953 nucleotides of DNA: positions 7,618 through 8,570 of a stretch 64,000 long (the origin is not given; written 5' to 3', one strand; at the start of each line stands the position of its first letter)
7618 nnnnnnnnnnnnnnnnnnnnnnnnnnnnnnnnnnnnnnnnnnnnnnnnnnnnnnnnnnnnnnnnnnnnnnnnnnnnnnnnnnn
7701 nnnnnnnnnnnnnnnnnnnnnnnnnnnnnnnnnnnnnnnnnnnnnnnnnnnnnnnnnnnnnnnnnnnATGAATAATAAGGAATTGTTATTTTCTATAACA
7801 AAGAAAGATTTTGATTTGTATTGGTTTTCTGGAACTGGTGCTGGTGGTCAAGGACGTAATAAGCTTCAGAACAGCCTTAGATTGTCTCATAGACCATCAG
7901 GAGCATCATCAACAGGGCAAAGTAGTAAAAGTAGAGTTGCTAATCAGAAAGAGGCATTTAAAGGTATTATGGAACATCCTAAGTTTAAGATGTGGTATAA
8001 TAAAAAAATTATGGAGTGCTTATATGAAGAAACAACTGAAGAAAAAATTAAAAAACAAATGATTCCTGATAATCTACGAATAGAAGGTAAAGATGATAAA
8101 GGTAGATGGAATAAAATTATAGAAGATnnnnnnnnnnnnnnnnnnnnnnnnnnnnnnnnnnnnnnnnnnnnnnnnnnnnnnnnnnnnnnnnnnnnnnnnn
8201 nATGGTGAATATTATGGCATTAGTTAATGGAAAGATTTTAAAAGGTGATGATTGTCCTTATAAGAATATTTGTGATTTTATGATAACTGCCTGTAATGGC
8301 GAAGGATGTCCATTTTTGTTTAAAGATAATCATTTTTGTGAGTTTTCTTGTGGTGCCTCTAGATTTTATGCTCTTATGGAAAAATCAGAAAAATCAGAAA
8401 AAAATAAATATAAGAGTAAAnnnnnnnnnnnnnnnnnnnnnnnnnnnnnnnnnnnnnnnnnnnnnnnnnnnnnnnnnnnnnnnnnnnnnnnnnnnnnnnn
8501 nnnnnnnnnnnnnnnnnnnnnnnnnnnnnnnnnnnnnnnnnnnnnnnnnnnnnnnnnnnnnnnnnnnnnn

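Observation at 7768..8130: Phage-encoded ArfB-like GGQ protein embedded in the tRNA array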

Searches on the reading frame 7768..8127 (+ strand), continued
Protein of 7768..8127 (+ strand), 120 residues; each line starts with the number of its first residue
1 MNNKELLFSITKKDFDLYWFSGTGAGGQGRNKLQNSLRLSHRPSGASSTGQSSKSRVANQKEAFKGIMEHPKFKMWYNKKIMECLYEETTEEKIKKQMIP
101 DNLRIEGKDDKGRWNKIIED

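Call 27: search_solved_structures(query=A2, max_evalue=0.01, show_alignments=4)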
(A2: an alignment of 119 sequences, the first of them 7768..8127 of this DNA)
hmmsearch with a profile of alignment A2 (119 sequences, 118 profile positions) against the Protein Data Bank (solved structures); distinct sequences matched with E-value up to 0.01: 50.
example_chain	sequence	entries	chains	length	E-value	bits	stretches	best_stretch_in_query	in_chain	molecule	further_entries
1gqe_A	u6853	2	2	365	1.1e-12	51.2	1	9-79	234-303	RELEASE FACTOR 2 | peptide chain release factor RF-2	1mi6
6ot3_A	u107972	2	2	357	1.2e-12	51.1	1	9-79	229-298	Peptide chain release factor 2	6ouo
6ost_7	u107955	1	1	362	1.2e-12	51.1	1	9-79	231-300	Peptide chain release factor 2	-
1ml5_Z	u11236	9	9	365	1.2e-12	51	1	9-79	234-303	Peptide chain release factor 2 | Peptide chain release factor RF2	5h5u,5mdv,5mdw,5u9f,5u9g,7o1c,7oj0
8p16_6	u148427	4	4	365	1.3e-12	51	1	9-79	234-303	Peptide chain release factor RF2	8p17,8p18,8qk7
6ogf_8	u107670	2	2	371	1.3e-12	51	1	9-79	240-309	Peptide chain release factor 2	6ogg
6og7_8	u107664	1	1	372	1.3e-12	51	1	9-79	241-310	Peptide chain release factor RF2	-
5dfe_QY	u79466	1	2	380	1.3e-12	50.9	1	9-79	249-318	Peptide chain release factor 2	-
5czp_QY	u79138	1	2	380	1.4e-12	50.9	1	9-79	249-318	Peptide chain release factor 2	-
5u4i_v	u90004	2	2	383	1.4e-12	50.9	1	9-79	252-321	Peptide chain release factor 2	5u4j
6c4h_v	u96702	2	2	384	1.4e-12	50.9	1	9-79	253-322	Peptide chain release factor RF2 | Peptide chain release factor 2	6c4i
8oin_Aa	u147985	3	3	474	1.9e-12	50.4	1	11-74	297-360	Peptide chain release factor 1, mitochondrial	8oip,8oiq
2fvo_A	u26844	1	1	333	4e-12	49.4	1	9-86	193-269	Peptide chain release factor 1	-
1rq0_A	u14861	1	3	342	4.2e-12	49.4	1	9-86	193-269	Peptide chain release factor 1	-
5mgp_z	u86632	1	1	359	2e-11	47.2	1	9-79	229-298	Peptide chain release factor 2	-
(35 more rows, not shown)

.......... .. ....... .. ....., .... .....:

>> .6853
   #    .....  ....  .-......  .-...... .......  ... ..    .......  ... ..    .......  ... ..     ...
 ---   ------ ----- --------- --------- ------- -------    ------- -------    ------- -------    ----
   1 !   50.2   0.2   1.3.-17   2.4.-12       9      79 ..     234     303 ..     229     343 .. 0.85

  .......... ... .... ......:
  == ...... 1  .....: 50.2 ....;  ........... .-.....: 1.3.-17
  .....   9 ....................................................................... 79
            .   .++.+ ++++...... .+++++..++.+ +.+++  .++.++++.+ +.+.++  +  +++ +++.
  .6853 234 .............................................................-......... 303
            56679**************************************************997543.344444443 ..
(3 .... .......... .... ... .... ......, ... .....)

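Call 36: predict_structure(alignment_id=A2)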
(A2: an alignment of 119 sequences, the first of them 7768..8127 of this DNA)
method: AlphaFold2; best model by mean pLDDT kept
length: 120 residues; sequences in the alignment: 119
mean_pLDDT: 88.7   pTM: 0.68
mean pLDDT of the five models: 88.7, 88.0, 87.6, 87.3, 87.3
residues with pLDDT >= 90: 66; 70-90: 46; 50-70: 8; < 50: 0
segments of 3 or more residues with pLDDT < 50: none
pLDDT, mean of each block of 10 residues (from residue 1): 84 95 72 90 97 93 98 96 89 87 85 79
secondary structure, 60 per line:
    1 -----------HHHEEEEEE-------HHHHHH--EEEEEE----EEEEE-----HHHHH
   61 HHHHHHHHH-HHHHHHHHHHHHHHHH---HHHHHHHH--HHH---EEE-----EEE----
elements in order: E15-20 H28-33 E36-41 E46-50 H56-69 H71-86 H90-97 E106-108 E114-116

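Call 47: find_related_loci(query=A1, collection=genome_contigs, flank=8000)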
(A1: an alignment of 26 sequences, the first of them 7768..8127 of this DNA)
Query A1 (120 aa) in genome_contigs; peptide patterns used: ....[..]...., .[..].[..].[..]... (x = any residue, [..] = any of these).
99 stretches matched a pattern; 18 encode a relative of the query (tblastn E <= 1e-3); 18 distinct loci.
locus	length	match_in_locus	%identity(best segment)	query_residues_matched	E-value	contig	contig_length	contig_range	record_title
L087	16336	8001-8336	54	4-114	2e-37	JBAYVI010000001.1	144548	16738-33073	MAG: Melioribacteraceae bacterium isolate SO_2016_LW3_56 scaffold00161_LW162_2016, whole genome shotgun sequence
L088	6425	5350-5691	52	1-114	8e-36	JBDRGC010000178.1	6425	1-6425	MAG: Chloroflexota bacterium isolate MEGAHIT-group-1.410 k141_13504085, whole genome shotgun sequence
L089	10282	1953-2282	49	4-114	2e-33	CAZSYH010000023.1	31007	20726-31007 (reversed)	MAG TPA_asm: uncultured Syntrophaceae bacterium isolate SRP178699_co1_570 genome assembly, contig: NODE_1547_length_3100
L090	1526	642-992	41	1-117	2e-27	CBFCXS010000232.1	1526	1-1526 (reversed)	MAG TPA_asm: Candidatus Woesearchaeota archaeon isolate SRR26215688_concoct_3 genome assembly, contig: ERZ25073478.20273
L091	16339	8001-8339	44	1-114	2e-23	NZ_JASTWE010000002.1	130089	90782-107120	Pseudodesulfovibrio pelocollis strain SB368 2, whole genome shotgun sequence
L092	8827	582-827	50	8-91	2e-22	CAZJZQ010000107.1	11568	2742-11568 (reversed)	MAG TPA_asm: uncultured Rhizobium sp. isolate SRP344714_co1_197 genome assembly, contig: NODE_10148_length_11568_cov_5.4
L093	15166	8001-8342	39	2-114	5e-22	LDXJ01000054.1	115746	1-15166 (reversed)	Peptococcaceae bacterium CEB3 CEB3_contig000054, whole genome shotgun sequence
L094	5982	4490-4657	63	4-59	1e-18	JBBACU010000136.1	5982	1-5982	MAG: Proteiniphilum sp. isolate SO_2017_LW2_1 scaffold_28315_c1_LW138R_2017, whole genome shotgun sequence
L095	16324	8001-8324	33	3-106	1e-16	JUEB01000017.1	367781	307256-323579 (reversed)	MAG: Peptococcaceae bacterium BICA1-7 BICA1a_1126667, whole genome shotgun sequence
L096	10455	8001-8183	48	8-69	1e-14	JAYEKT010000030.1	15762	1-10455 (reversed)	MAG: Patescibacteria group bacterium isolate MAG130 MAG130_30, whole genome shotgun sequence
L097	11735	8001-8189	41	4-67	6e-12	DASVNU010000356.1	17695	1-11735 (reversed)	MAG TPA_asm: Sphingomonas sp. isolate SMAG_U3135 k141_759316, whole genome shotgun sequence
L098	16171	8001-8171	48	10-67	8e-11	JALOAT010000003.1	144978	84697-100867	MAG: Gammaproteobacteria bacterium isolate SO_2017_LW2 bin 39 scaffold_220_c1_LW138R_2017, whole genome shotgun sequence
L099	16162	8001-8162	49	9-63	2e-10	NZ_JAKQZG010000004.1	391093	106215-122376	Jiella sp. LLJ827 4, whole genome shotgun sequence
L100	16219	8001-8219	45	10-79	2e-10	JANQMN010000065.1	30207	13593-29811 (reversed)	MAG: Hahella sp. isolate PL25b_bin.18 k99_66152, whole genome shotgun sequence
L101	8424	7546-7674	51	10-52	4e-10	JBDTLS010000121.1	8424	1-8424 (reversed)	MAG: Sphingobium sp. isolate cluster3_bin.107 NODE_40866_length_8424_cov_8.755885, whole genome shotgun sequence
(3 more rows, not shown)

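Call 52: search_protein_representatives(alignment_id=A2)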
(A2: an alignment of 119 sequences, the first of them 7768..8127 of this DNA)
Query: 119 sequences, 118 profile positions. Proteins with E-value up to 0.001 (for the whole library): 8641; up to 1e-10: 716; up to 1e-30: 49. The best 150 are listed.
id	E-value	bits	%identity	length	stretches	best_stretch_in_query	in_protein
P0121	1.4e-51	189.6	-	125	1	2-117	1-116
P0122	1.2e-49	183.3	-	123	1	1-113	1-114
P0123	2.7e-49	182.3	-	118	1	2-115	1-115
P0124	2.9e-47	175.7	-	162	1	1-115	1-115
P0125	5.6e-46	171.6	-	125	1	2-115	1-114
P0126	9.1e-45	167.6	-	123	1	1-116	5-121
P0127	1.1e-44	167.3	-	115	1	2-113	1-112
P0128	4.4e-42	159.0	-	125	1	2-115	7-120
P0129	5.3e-42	158.7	-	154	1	3-115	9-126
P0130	1.7e-40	153.9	-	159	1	2-116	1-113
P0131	9.5e-40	151.5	-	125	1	2-117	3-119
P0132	2.5e-39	150.1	-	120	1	6-116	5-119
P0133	1.9e-38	147.3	-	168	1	2-115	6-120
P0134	4.9e-38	145.9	-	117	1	1-116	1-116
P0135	5.6e-37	142.5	-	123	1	2-116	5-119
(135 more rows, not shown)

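Call 55: fold_search(model_id=the predicted structure, library=viral)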
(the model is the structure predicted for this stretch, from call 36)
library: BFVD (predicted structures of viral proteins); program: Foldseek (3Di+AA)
matches with E <= 10: 338; with E <= 0.001: 3
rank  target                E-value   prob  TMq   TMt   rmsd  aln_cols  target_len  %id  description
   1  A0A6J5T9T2            6.2e-06  1.00  0.48  0.36   6.3        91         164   36  PrfB Protein chain release factor B [uncultured Caudovirales phage]
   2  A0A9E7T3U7            7.0e-05  1.00  0.40  0.58   8.5        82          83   29  (no name in the UniProt tables at hand)
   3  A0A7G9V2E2            5.0e-04  1.00  0.42  0.39   2.2        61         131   23  Peptide chain release factor 1 [Pseudomonas phage phiPsa347]
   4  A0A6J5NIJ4            1.2e-03  1.00  0.39  0.62   4.5        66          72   21  Peptide chain release factor class I/class II [uncultured Caudovirales phage]
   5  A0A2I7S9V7            1.3e-03  1.00  0.49  0.31   2.3        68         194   19  (no name in the UniProt tables at hand)
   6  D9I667                1.3e-03  1.00  0.48  0.73   2.5        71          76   24  Uncharacterized protein [Acinetobacter phage 133]
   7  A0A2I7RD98            2.2e-03  1.00  0.48  0.48   4.1        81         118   20  (no name in the UniProt tables at hand)
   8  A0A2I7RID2            4.7e-03  1.00  0.41  0.37  12.6       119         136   15  (no name in the UniProt tables at hand)
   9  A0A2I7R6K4            5.0e-03  1.00  0.42  0.45   5.2        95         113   14  (no name in the UniProt tables at hand)
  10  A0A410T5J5            6.9e-03  1.00  0.39  0.59   2.7        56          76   18  Prokaryotic-type class I peptide chain release factors domain-containing protein [Acinetobacter phage Henu6]
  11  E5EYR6                7.9e-03  1.00  0.41  0.71   2.3        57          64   26  (no name in the UniProt tables at hand)
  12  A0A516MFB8            8.4e-03  1.00  0.34  0.51   3.4        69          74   29  (no name in the UniProt tables at hand)
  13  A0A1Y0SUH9            1.2e-02  1.00  0.41  0.23   2.7        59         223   19  Uncharacterized protein [Pseudomonas phage Skulduggery]
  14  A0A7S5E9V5            1.4e-02  1.00  0.39  0.14   6.2        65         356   22  Peptide chain release factor 1 [Pseudomonas phage Iggy]
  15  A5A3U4                1.5e-02  1.00  0.41  0.39   2.3        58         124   19  (no name in the UniProt tables at hand)
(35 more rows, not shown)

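Call 61: search_protein_families(library=pfam, alignment_id=A3, max_evalue=0.0001)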
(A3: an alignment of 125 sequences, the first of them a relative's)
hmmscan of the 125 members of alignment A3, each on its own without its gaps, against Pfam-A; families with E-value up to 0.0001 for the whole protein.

A. member 1, L009:6331-9984:+ (1218 aa): 4 families
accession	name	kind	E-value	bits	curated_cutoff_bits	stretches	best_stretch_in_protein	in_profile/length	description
PF14890.11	Intein_splicing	-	3.6e-10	40.3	35.8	1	669-899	11-154/155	Intein splicing domain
PF13392.12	HNH_3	-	3.9e-07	30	24.8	1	779-819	4-44/46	HNH endonuclease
PF02867.20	Ribonuc_red_lgC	-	2e-06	27.2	23.9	0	1030-1067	381-418/523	Ribonucleotide reductase, barrel domain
PF21995.1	RNR-II_ins_dom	-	7.5e-06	26.6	27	1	463-521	34-98/107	B12-dependent ribonucleotide reductase, insertion domain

B. families by the number of members that match (of 125 scanned): 63 families (the first 25 are shown)
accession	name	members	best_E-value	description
PF03796.21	DnaB_C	5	2.9e-57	DnaB-like helicase C terminal domain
PF06745.19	ATPase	5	3.2e-10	KaiC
PF00149.33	Metallophos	4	3.5e-13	Calcineurin-like phosphoesterase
PF02511.20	Thy1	2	7.4e-52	Thymidylate synthase complementing protein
PF00692.24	dUTPase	2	6.4e-25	dUTPase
PF22769.1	DCD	2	3.5e-22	dCTP deaminase-like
PF01385.25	OrfB_IS605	2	8e-22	Probable transposase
PF07282.18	Cas12f1-like_TNB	2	1.7e-21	Cas12f1-like, TNB domain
PF09414.15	RNA_ligase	2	9.5e-21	RNA ligase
PF18043.6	T4_Rnl2_C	2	1e-20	T4 RNA ligase 2 C-terminal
PF02463.25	SMC_N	2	2.8e-15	RecF/RecN/SMC N terminal domain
PF14890.11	Intein_splicing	2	5e-12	Intein splicing domain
PF13476.12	AAA_23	2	2.5e-10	AAA domain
PF02867.20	Ribonuc_red_lgC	2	8.5e-10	Ribonucleotide reductase, barrel domain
PF12850.12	Metallophos_2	2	8.6e-10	Calcineurin-like phosphoesterase superfamily domain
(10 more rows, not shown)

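Call 68: search_protein_families(library=ncbifam, proteins=[L013:10348-11493:+, L013:9983-10348:+, L005:8271-9404:+], max_evalue=0.00001)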
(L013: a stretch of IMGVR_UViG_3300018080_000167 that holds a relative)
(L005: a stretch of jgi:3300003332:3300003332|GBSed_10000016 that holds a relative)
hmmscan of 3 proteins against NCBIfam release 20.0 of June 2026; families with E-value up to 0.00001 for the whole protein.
L013:10348-11493:+ (382 aa): 4 families
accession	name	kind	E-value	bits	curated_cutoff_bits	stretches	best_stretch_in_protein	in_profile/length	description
NF052663.1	RtcB_rel_intein2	exception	4e-86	290.2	1050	2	74-382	311-626/626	intein-containing RctB family protein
NF007153.0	PRK09588.1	equivalog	8.5e-59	199.4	407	1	11-381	15-372/379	RNA ligase RtcB family protein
NF038162.1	RtcB_rel_intein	exception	7.5e-50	169.8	1150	2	122-382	659-961/961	intein-containing RtcB family protein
TIGR03073.1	release_rtcB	hypoth_equivalog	6.2e-48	163.6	271.8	1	18-376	11-356/356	RNA ligase RtcB family protein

L013:9983-10348:+ (122 aa): 4 families
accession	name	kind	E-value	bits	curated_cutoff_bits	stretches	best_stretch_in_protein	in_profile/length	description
TIGR00020.2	prfB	exception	3.8e-11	42.6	370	1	12-71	222-281/353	peptide chain release factor 2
NF001859.2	PRK00591.1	equivalog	1.8e-10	40.5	400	1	12-71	209-268/347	peptide chain release factor 1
TIGR00019.1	prfA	equivalog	4.1e-09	35.8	423.25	1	13-70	218-275/361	peptide chain release factor 1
TIGR03072.1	release_prfH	equivalog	1.3e-08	34.7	166.65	1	16-85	105-172/200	peptide chain release factor H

L005:8271-9404:+ (378 aa): 1 family
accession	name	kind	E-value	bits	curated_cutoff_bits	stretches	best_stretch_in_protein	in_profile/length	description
TIGR02306.1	RNA_lig_DRB0094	equivalog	6.2e-33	114.1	151.15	2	6-126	2-122/341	RNA ligase (ATP)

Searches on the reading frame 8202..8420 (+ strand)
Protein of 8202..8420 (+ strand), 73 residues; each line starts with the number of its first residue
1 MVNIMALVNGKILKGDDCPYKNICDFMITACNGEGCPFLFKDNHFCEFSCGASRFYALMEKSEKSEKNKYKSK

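Call 4: search_protein_families(library=pfam, proteins=[window:8202-8420:+], max_evalue=1)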
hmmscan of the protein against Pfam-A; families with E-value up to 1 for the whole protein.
window:8202-8420:+ (73 aa): 2 families
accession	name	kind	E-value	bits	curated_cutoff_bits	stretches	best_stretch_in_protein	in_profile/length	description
PF07533.21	BRK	-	0.059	13.5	23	1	2-19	7-24/44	BRK domain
PF25584.1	zf-CCCH_RBM22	-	0.18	12.3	53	0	8-21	11-24/36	RBM22 CCCH zinc finger domain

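Call 5: search_protein_families(library=phrogs, proteins=[window:8202-8420:+], max_evalue=0.01)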
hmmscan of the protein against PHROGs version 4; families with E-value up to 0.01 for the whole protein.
window:8202-8420:+ (73 aa): 0 families
